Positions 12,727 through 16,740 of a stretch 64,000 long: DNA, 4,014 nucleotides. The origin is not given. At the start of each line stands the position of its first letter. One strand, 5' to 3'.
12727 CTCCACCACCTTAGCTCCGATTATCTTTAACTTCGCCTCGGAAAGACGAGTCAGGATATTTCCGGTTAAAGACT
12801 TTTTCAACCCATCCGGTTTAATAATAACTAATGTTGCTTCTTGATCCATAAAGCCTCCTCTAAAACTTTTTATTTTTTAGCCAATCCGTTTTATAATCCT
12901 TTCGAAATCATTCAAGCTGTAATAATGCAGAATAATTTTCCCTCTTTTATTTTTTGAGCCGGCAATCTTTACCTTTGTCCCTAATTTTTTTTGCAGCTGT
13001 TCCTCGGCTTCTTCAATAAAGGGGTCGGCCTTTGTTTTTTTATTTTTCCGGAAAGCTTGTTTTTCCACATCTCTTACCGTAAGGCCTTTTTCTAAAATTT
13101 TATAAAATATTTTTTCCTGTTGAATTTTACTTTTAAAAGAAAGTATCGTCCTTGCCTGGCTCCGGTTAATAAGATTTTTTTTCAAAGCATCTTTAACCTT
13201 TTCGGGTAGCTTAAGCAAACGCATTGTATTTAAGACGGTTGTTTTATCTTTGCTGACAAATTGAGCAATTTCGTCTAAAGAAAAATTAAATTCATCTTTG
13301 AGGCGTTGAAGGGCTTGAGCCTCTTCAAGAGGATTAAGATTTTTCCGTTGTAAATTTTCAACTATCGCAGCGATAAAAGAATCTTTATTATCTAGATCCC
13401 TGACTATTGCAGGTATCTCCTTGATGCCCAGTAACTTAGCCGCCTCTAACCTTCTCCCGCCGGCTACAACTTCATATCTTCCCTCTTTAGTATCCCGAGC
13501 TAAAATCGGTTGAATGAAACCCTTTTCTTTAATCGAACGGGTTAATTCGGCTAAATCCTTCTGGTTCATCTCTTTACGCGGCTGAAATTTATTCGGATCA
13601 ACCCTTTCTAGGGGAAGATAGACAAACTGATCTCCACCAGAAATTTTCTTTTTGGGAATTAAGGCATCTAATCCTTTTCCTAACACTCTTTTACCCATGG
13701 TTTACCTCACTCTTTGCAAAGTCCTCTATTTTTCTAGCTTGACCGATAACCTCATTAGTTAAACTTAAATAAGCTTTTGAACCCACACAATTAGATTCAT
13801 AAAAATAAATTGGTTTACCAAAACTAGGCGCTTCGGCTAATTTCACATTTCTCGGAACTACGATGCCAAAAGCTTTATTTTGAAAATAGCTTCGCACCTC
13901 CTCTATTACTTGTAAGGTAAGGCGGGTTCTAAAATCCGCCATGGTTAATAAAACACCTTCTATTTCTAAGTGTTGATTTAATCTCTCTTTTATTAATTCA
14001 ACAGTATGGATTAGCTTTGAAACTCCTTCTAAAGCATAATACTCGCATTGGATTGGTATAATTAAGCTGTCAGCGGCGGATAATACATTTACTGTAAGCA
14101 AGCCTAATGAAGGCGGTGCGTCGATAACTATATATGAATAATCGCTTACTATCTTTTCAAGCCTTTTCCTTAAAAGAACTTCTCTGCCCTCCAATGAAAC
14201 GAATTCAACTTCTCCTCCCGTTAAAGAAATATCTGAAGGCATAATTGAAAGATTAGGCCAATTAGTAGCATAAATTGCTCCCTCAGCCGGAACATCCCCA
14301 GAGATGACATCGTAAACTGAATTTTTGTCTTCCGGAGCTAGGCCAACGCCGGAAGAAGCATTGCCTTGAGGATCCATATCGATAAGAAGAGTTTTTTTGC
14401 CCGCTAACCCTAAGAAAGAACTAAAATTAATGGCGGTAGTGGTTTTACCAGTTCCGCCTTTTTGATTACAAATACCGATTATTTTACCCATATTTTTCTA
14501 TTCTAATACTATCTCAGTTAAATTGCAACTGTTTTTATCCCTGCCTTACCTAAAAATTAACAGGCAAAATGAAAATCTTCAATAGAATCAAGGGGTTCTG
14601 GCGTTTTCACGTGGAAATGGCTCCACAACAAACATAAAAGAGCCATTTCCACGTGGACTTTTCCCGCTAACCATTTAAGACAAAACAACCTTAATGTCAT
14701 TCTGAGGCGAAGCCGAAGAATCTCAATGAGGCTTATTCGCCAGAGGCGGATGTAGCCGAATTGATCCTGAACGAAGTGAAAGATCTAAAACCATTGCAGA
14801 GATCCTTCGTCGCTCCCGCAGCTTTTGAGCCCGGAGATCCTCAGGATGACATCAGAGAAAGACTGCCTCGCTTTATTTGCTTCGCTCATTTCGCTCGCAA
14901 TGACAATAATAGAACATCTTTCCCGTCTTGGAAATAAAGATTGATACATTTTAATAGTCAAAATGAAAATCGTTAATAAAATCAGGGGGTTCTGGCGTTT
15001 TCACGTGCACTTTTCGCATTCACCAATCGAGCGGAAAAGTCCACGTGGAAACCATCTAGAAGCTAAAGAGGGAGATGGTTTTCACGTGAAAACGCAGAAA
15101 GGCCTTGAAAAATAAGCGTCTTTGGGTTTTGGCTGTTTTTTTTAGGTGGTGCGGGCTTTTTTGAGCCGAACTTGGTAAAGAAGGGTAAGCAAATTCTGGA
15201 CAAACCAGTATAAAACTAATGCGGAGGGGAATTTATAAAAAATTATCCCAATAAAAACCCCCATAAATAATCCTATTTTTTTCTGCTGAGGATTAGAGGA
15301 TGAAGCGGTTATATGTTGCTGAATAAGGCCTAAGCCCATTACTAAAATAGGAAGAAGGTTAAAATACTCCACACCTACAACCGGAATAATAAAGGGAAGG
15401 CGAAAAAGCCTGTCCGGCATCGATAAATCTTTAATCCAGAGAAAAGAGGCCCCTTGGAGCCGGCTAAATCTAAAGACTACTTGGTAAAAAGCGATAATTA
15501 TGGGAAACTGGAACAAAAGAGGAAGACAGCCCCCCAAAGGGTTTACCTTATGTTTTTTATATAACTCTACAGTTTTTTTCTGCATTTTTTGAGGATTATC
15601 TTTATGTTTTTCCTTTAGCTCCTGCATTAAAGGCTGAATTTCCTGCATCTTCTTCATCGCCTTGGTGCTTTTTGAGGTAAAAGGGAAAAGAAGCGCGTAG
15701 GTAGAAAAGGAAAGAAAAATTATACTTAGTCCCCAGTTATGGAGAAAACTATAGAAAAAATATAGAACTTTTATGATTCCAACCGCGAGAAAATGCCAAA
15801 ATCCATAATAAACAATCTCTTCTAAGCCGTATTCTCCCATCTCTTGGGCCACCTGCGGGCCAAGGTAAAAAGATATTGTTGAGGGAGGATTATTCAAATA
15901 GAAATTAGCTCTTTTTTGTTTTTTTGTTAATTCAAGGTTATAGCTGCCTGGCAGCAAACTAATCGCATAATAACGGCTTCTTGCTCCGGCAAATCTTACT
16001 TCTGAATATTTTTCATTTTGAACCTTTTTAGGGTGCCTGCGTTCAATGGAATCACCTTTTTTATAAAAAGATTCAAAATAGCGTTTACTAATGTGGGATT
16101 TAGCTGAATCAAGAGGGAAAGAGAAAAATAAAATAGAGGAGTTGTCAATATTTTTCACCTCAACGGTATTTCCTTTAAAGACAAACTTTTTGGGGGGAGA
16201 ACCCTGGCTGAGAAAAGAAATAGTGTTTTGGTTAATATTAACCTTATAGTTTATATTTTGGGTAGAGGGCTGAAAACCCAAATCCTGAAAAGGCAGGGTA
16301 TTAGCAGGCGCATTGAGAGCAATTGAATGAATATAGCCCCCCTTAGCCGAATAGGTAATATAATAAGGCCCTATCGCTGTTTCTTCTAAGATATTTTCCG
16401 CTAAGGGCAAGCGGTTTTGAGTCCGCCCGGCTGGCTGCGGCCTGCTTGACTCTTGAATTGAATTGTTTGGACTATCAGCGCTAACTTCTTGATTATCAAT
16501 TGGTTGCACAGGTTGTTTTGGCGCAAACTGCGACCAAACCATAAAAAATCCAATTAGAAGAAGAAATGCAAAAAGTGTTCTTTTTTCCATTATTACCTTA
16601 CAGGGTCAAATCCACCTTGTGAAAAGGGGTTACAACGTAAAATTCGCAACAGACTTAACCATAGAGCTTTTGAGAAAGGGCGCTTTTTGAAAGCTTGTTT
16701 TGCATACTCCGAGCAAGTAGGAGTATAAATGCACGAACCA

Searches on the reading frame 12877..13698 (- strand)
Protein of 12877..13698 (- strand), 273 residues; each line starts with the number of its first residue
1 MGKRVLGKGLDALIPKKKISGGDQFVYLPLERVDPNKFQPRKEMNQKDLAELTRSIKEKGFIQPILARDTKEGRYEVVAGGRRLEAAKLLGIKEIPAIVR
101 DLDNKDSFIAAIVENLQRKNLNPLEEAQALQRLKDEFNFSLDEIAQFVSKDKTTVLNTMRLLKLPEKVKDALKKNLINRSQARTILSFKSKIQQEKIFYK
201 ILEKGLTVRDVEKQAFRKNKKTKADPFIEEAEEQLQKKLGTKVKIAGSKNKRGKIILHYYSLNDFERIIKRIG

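Call 42: search_protein_families(library=pfam, proteins=[window:12877-13698:-], max_evalue=0.0001)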
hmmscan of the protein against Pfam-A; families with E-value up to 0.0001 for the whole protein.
window:12877-13698:- (273 aa): 3 families
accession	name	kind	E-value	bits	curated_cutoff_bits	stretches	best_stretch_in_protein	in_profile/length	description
PF02195.25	ParB_N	-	1.1e-29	102.8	26.3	1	26-117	4-95/95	ParB N-terminal domain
PF17762.8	HTH_ParB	-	9.7e-29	100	22.6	1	119-215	1-97/102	ParB HTH domain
PF23552.2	ParB_C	-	7e-13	48.3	23.8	1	225-273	2-50/50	ParB dimerisation domain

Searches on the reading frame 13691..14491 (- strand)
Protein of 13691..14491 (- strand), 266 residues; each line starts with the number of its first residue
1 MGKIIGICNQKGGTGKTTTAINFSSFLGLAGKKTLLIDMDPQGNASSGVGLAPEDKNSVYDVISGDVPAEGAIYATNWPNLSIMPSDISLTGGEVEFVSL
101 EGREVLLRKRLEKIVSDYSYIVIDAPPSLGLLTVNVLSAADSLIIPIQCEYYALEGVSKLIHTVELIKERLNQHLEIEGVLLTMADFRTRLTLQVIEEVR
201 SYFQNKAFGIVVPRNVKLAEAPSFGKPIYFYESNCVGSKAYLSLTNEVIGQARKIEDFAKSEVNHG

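Call 42: search_protein_families(library=pfam, proteins=[window:13691-14491:-], max_evalue=0.0001)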
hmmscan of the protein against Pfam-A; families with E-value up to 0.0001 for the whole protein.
window:13691-14491:- (266 aa): 6 families
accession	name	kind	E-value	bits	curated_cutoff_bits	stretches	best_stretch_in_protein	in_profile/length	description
PF13614.12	AAA_31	-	3.7e-60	203.3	27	1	3-177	2-177/177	AAA domain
PF01656.29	CbiA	-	1.5e-25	90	25.4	1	5-228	1-125/125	CobQ/CobB/MinD/ParA nucleotide binding domain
PF09140.17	MipZ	-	9e-08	32.2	20.7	0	4-42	2-40/262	ATPase MipZ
PF10609.15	ParA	-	3e-06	27.3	27.1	1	3-166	4-162/246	NUBPL iron-transfer P-loop NTPase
PF06564.18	CBP_BcsQ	-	2.8e-05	24.2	21.3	0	4-246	3-231/234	Cellulose biosynthesis protein BcsQ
PF00142.24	Fer4_NifH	-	7.6e-05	22.8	25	0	10-47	7-44/271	4Fe-4S iron sulfur cluster binding proteins, NifH/frxC family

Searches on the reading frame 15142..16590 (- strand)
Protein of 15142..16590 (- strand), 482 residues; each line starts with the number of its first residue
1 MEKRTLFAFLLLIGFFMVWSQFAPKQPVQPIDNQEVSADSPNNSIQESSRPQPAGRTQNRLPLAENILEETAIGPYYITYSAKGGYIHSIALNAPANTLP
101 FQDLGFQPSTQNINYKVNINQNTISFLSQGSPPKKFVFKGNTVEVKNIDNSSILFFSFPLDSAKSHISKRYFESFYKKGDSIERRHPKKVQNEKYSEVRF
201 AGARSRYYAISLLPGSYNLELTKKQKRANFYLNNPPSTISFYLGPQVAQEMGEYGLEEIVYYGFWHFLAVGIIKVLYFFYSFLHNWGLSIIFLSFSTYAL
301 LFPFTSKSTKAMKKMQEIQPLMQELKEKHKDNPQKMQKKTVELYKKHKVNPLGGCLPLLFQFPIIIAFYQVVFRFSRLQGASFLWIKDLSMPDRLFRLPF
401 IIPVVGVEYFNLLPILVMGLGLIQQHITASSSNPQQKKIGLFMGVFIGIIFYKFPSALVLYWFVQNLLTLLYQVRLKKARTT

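Call 42: search_protein_families(library=pfam, proteins=[window:15142-16590:-], max_evalue=0.0001)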
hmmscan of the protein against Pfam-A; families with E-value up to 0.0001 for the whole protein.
window:15142-16590:- (482 aa): 1 family
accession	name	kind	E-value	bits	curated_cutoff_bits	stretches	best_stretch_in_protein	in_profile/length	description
PF02096.25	60KD_IMP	-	6.5e-52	176.2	35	1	286-476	1-161/163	60Kd inner membrane protein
